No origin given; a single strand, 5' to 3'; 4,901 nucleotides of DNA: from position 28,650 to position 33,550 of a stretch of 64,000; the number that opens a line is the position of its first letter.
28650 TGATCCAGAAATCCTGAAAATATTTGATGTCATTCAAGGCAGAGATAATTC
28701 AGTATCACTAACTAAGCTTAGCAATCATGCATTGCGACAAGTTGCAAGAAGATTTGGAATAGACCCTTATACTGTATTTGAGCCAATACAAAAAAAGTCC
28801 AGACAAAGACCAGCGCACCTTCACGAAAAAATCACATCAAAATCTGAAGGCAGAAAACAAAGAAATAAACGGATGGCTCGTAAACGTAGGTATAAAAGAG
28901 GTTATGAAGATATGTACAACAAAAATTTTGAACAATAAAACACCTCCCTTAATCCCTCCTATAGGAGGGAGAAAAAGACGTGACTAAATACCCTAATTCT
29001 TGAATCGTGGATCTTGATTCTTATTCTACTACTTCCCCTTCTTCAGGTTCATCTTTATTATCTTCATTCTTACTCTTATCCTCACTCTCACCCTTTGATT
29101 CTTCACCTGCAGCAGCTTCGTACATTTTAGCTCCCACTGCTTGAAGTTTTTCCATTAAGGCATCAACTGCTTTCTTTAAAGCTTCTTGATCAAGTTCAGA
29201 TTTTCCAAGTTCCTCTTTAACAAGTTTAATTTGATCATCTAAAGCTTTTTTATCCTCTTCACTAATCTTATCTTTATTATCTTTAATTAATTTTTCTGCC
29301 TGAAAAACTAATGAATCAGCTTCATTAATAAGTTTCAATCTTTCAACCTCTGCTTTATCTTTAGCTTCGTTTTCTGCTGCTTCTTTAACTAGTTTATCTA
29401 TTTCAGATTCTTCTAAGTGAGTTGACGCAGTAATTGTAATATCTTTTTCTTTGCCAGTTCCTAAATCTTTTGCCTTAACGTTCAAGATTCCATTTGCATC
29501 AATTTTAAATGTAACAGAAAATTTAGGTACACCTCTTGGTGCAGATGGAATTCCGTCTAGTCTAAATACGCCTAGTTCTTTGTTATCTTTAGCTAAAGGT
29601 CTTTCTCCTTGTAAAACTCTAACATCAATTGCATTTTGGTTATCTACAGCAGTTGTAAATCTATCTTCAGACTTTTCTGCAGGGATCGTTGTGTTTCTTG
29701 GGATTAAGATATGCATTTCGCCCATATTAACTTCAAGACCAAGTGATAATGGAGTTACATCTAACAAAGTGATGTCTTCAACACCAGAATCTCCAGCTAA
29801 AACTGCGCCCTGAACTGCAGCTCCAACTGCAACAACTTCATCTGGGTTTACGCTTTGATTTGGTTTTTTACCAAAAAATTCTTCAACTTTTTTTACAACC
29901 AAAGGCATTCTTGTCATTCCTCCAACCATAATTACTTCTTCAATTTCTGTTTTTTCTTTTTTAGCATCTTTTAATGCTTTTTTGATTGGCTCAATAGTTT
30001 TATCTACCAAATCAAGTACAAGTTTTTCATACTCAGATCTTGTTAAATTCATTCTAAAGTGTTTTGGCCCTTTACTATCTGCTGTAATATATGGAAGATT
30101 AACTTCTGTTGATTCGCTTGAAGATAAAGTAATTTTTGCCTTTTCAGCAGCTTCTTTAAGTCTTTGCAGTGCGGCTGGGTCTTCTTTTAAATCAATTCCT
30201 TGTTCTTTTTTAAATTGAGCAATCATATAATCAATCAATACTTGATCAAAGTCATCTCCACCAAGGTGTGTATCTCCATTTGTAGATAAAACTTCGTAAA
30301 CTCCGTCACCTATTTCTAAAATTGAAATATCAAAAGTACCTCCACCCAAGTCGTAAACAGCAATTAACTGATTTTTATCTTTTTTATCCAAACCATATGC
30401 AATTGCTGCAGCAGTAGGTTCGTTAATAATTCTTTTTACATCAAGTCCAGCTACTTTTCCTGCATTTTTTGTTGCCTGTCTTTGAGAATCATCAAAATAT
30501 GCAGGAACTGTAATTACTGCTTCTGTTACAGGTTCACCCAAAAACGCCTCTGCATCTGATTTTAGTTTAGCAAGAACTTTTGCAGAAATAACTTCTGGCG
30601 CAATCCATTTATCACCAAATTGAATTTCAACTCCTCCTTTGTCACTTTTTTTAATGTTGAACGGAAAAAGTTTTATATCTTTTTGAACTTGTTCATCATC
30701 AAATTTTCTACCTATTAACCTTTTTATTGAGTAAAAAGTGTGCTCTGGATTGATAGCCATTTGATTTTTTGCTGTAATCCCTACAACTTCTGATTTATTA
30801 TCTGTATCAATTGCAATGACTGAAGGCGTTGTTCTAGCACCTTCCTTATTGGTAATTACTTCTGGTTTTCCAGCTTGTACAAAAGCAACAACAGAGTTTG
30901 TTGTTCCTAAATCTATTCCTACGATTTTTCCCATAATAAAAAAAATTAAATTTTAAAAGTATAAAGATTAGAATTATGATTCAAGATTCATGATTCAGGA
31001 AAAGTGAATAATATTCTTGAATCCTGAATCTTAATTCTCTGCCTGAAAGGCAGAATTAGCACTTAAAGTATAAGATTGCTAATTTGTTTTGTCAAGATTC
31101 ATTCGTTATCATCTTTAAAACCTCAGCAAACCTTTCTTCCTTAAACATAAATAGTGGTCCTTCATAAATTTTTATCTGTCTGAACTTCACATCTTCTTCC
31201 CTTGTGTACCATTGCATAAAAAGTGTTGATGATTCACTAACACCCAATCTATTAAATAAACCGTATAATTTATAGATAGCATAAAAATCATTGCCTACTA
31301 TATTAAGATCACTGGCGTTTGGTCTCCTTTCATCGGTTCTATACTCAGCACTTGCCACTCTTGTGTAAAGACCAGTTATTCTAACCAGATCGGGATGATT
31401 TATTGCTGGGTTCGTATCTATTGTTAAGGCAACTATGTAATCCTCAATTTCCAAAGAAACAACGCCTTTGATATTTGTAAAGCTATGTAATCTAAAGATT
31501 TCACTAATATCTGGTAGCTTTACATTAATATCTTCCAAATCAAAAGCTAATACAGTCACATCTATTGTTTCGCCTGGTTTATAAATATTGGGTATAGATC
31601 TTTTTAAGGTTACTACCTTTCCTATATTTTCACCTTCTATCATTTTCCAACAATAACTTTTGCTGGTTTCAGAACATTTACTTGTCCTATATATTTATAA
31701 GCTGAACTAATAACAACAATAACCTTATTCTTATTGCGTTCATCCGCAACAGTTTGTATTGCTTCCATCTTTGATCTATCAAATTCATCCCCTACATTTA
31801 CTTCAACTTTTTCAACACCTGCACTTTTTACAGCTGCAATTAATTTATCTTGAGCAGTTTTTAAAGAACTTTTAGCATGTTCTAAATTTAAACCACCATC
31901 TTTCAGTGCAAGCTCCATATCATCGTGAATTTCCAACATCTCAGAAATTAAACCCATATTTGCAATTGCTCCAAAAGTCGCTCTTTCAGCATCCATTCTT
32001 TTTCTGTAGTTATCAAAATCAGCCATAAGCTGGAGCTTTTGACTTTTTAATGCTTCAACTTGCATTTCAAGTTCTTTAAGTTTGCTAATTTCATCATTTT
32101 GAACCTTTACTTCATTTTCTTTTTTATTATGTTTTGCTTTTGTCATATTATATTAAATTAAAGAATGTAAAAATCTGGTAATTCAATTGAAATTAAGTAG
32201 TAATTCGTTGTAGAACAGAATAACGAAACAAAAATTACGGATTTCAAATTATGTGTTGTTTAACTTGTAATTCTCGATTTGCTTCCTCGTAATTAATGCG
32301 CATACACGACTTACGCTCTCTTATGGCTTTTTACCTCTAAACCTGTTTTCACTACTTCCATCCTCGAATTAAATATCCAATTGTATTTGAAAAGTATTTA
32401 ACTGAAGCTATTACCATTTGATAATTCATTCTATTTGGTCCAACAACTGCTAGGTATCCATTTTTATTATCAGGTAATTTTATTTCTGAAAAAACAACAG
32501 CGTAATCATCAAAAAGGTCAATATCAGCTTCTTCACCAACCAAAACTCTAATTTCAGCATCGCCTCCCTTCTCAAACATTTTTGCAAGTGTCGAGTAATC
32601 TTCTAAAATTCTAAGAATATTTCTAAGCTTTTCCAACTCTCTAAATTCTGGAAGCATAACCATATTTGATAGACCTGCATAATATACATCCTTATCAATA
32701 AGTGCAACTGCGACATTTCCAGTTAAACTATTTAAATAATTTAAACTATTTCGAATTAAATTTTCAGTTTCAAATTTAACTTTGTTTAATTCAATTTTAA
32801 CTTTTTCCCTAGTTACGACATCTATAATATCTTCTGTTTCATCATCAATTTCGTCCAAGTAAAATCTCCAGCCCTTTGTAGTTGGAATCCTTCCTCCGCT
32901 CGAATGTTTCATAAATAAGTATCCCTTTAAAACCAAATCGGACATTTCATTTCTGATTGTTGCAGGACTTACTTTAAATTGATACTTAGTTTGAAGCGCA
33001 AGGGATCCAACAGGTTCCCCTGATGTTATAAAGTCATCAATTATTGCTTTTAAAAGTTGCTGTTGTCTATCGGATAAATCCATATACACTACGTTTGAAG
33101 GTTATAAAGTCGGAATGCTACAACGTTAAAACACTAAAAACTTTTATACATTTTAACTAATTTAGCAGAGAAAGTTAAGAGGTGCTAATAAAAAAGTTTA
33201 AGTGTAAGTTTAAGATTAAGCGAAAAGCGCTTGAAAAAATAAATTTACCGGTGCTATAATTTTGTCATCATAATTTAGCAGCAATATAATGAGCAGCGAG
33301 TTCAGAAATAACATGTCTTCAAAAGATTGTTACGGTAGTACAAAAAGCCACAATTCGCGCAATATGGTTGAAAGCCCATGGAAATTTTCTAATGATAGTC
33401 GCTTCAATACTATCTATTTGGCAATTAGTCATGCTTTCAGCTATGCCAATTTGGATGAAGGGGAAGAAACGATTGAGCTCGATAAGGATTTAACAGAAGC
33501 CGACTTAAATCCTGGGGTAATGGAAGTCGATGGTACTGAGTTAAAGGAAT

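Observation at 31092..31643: Unknown 183-aa gene inserted between grpE and dnaK in the heat-shock operon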

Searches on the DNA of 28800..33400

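Call 40: search_rna_families(source=window, start=28800, end=33400, threshold=evalue, max_evalue=1)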
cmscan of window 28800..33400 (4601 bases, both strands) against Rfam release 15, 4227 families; matches with E-value up to 1: 1.
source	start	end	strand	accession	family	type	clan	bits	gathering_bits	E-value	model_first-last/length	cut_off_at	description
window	32214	32261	-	RF02477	GlsR9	Gene; snRNA; snoRNA; CD-box;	-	21.3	95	0.23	1-79/79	no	Small nucleolar RNA GlsR9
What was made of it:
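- Tried and rejected: The Rfam scan of the locus gave nothing above noise (call 40).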
